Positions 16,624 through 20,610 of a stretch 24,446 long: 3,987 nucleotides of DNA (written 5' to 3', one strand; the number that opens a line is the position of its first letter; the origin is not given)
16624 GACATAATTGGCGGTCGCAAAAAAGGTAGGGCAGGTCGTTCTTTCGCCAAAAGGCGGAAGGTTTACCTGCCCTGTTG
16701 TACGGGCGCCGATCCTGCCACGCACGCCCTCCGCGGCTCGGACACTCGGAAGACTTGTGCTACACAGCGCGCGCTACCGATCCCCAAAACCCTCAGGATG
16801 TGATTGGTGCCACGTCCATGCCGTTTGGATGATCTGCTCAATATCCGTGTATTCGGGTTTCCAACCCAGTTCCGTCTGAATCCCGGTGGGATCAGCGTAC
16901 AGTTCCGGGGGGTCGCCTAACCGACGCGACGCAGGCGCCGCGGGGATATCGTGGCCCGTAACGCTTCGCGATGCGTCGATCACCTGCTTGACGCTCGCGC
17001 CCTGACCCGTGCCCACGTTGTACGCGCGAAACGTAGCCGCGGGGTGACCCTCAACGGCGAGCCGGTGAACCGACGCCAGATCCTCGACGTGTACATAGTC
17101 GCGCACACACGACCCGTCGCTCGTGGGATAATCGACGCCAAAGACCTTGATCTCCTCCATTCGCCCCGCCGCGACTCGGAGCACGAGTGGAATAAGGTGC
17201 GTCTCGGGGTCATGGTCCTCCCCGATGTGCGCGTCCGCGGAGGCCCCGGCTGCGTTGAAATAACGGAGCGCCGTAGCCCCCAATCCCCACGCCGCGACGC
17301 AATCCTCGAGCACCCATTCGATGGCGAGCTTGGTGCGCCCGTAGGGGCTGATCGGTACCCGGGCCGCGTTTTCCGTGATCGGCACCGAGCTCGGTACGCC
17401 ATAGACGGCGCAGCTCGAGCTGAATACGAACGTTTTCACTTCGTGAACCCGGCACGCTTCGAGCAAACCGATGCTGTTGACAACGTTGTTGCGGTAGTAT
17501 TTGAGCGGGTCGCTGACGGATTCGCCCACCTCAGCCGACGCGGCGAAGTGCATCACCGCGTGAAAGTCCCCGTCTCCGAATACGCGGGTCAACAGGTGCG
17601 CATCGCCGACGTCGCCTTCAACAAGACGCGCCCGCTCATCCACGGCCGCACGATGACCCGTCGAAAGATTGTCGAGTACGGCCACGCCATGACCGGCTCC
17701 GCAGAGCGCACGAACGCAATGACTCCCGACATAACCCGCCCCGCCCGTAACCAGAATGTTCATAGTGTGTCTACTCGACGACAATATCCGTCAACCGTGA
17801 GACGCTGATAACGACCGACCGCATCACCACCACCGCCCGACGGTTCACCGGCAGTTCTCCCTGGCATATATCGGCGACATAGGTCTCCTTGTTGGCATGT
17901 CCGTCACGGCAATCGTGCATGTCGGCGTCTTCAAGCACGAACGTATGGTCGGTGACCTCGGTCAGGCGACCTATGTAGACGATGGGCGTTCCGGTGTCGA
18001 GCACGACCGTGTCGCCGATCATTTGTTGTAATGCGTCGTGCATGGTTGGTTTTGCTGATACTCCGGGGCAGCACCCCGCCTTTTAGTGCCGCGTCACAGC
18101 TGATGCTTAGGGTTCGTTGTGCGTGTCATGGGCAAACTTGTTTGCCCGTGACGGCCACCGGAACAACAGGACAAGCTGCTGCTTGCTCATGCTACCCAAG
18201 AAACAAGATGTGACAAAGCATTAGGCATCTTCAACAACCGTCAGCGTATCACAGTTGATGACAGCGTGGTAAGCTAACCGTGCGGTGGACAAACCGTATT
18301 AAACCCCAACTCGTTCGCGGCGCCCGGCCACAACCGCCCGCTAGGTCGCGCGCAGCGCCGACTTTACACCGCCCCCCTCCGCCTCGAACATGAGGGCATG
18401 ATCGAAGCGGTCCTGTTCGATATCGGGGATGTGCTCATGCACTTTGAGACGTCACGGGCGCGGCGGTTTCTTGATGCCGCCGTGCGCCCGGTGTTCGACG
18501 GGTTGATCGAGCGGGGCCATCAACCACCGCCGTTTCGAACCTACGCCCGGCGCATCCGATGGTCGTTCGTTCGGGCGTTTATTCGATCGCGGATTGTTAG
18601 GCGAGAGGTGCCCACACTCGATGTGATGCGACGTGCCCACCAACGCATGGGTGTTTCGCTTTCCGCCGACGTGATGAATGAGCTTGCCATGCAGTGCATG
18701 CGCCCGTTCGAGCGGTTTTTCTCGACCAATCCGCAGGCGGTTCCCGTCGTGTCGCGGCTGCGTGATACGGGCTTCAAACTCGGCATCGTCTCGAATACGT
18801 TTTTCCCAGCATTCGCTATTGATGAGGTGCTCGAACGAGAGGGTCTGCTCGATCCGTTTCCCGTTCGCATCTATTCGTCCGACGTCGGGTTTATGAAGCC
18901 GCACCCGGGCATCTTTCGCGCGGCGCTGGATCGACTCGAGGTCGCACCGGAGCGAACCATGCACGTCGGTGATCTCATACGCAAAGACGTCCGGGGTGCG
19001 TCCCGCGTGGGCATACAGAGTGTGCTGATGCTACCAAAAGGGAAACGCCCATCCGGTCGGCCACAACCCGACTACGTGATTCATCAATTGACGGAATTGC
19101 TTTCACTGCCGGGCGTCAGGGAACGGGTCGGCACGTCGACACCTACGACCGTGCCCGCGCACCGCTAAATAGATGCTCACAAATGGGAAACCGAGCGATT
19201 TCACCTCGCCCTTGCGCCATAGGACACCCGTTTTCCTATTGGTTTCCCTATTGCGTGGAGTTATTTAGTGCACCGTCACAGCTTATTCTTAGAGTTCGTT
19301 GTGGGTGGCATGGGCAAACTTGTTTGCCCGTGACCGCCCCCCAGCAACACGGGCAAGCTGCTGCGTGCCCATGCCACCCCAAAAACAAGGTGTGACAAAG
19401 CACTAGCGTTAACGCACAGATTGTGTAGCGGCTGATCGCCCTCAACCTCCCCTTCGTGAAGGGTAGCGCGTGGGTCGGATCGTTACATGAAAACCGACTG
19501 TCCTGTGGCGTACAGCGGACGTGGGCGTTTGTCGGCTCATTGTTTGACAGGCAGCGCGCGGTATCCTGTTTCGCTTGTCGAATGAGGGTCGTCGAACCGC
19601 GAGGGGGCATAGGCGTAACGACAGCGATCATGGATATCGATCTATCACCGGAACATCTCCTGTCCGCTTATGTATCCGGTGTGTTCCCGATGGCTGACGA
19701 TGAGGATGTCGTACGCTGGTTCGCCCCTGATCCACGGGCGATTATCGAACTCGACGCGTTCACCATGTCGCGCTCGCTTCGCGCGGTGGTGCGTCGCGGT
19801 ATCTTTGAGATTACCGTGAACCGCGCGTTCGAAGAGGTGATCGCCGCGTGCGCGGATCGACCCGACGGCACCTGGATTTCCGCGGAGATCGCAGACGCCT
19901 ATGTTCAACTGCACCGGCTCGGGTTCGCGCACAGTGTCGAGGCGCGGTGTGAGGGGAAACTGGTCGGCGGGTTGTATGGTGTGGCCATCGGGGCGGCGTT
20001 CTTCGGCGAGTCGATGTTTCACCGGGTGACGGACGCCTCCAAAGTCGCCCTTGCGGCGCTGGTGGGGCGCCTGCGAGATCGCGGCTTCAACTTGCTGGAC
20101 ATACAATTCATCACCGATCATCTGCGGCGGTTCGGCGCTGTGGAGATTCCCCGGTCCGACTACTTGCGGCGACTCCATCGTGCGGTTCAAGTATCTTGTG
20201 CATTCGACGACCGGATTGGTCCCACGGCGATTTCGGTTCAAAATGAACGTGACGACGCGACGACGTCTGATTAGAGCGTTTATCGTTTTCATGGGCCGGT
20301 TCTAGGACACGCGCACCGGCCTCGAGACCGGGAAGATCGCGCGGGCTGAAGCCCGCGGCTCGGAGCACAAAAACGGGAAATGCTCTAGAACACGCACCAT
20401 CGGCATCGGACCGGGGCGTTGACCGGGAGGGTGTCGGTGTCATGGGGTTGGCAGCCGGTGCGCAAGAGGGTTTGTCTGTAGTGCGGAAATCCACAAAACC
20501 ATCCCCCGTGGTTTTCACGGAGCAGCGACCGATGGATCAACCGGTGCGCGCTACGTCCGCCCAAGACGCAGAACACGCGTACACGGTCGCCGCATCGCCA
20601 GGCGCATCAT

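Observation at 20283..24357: Two-gene glycosylation-like module exactly bracketed by ~110-nt inverted repeats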

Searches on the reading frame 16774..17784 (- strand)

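Call 8: search_protein_families(library=pfam, proteins=[window:16774-17784:-], max_evalue=0.01)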
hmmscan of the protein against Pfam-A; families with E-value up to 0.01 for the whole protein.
window:16774-17784:- (336 aa): 8 families
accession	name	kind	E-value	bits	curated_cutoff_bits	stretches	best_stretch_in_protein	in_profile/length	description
PF01370.27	Epimerase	-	7e-57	193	20.9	1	10-258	1-240/240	NAD dependent epimerase/dehydratase family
PF16363.11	GDP_Man_Dehyd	-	7.2e-52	177.3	27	1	11-320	1-330/332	GDP-mannose 4,6 dehydratase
PF04321.23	RmlD_sub_bind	-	2.3e-13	50.3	27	1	8-160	1-137/287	RmlD substrate binding domain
PF01073.25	3Beta_HSD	-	4e-12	46.2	22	1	11-130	1-122/280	3-beta hydroxysteroid dehydrogenase/isomerase family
PF02719.21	Polysacc_synt_2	-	1.1e-08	35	20.2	1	10-124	1-128/293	Polysaccharide biosynthesis protein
PF13460.12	NAD_binding_10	-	6.2e-08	33.2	27.2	1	14-138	1-113/184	NAD(P)H-binding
PF05368.20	NmrA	-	6.9e-05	23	27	1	8-123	3-106/298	NmrA-like family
PF07993.18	NAD_binding_4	-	0.0029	17.2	20.1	0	50-168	61-197/258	Male sterility protein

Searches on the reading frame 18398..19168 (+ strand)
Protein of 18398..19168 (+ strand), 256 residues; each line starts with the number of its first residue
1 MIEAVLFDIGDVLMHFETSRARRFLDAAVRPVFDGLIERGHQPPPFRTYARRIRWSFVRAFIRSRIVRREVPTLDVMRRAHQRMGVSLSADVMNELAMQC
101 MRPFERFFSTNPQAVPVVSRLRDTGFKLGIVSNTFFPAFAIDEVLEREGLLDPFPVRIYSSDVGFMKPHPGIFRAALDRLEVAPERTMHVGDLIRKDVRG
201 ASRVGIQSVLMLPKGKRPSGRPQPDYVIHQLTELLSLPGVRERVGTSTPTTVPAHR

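Call 8: search_protein_families(library=pfam, proteins=[window:18398-19168:+], max_evalue=0.01)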
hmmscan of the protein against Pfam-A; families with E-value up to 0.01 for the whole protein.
window:18398-19168:+ (256 aa): 3 families
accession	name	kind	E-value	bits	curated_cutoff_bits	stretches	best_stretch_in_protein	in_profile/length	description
PF00702.32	Hydrolase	-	2.2e-20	74.3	26.4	1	2-205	1-191/191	haloacid dehalogenase-like hydrolase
PF13419.12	HAD_2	-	2.5e-14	54.2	23.8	1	107-210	77-177/178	Haloacid dehalogenase-like hydrolase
PF13242.12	Hydrolase_like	-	2.2e-13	50.3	22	1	167-234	4-75/75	HAD-hyrolase-like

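Call 9: search_protein_families(library=ncbifam, proteins=[window:18398-19168:+], max_evalue=0.01)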
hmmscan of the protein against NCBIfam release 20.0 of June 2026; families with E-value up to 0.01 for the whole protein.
window:18398-19168:+ (256 aa): 35 families (the best 25 are shown)
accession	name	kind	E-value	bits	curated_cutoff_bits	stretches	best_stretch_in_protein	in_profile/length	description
TIGR02253.1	CTE7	subfamily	1.4e-27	96.9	169.75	1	1-235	1-221/221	TIGR02253 family HAD-type hydrolase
TIGR02252.1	DREG-2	subfamily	1.2e-21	77.4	155.2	1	94-210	88-203/203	HAD hydrolase, REG-2-like, family IA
TIGR02254.1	YjjG_YfnB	equivalog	2.8e-20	72.7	159.9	1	3-235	2-220/223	YjjG family noncanonical pyrimidine nucleotidase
NF006976.0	PRK09449.1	equivalog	2.4e-14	53.4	183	1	87-236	76-220/225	pyrimidine 5'-nucleotidase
NF053830.1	RUBPPhHalo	equivalog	9.6e-14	51.6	330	1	112-235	106-231/234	ribulose-1,5-bisphosphate 5-phosphatase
TIGR01449.2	PGP_bact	equivalog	1.5e-12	47.5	180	1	77-235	49-210/213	phosphoglycolate phosphatase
TIGR02247.1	HAD-1A3-hyp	subfamily_domain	1.6e-12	47.6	125.4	1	2-210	2-194/211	epoxide hydrolase N-terminal domain-like phosphatase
TIGR01454.1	AHBA_synth_RP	hypoth_equivalog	3e-11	43.3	246.65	1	116-236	82-201/205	AHBA synthesis associated protein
TIGR01549.1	HAD-SF-IA-v1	subfamily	1.1e-10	42.1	23.3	1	100-205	50-149/149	HAD-IA family hydrolase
NF009804.0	PRK13288.1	equivalog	1.7e-10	40.8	218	1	117-239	90-211/215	pyrophosphatase PpaX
TIGR01428.1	HAD_type_II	equivalog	2e-10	41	125.4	1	73-210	60-189/197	haloacid dehalogenase type II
TIGR01509.1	HAD-SF-IA-v3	subfamily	6.9e-09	36.1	29.4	1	150-211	96-154/154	HAD-IA family hydrolase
NF009694.0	PRK13222.1-1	equivalog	8.1e-09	35.1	415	1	112-236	114-237/252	phosphoglycolate phosphatase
TIGR01460.1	HAD-SF-IIA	subfamily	2e-08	34.3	100.15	1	167-212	197-244/246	HAD-IIA family hydrolase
TIGR01662.1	HAD-SF-IIIA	subfamily_domain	1.1e-07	32.1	44.6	1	110-211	26-138/141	HAD-IIIA family hydrolase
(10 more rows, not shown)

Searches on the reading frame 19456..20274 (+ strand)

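Call 8: search_protein_families(library=pfam, proteins=[window:19456-20274:+], max_evalue=0.01)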
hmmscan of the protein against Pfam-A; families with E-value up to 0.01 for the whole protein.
window:19456-20274:+ (272 aa): 1 family
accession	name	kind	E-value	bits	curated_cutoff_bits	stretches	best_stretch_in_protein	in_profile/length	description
PF03588.20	Leu_Phe_trans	-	5.9e-68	228.1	22.7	1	65-232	1-171/171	Leucyl/phenylalanyl-tRNA protein transferase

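Call 9: search_protein_families(library=ncbifam, proteins=[window:19456-20274:+], max_evalue=0.01)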
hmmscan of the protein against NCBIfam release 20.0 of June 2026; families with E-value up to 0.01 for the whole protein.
window:19456-20274:+ (272 aa): 1 family
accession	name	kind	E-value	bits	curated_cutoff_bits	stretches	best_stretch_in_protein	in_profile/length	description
TIGR00667.1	aat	equivalog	3.2e-63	212.7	143.55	1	63-251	2-190/193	leucyl/phenylalanyl-tRNA--protein transferase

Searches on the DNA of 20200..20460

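Call 45: search_rna_families(source=window, start=20200, end=20460, threshold=evalue, max_evalue=1)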
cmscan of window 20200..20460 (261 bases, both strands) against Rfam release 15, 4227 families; matches with E-value up to 1: 0.
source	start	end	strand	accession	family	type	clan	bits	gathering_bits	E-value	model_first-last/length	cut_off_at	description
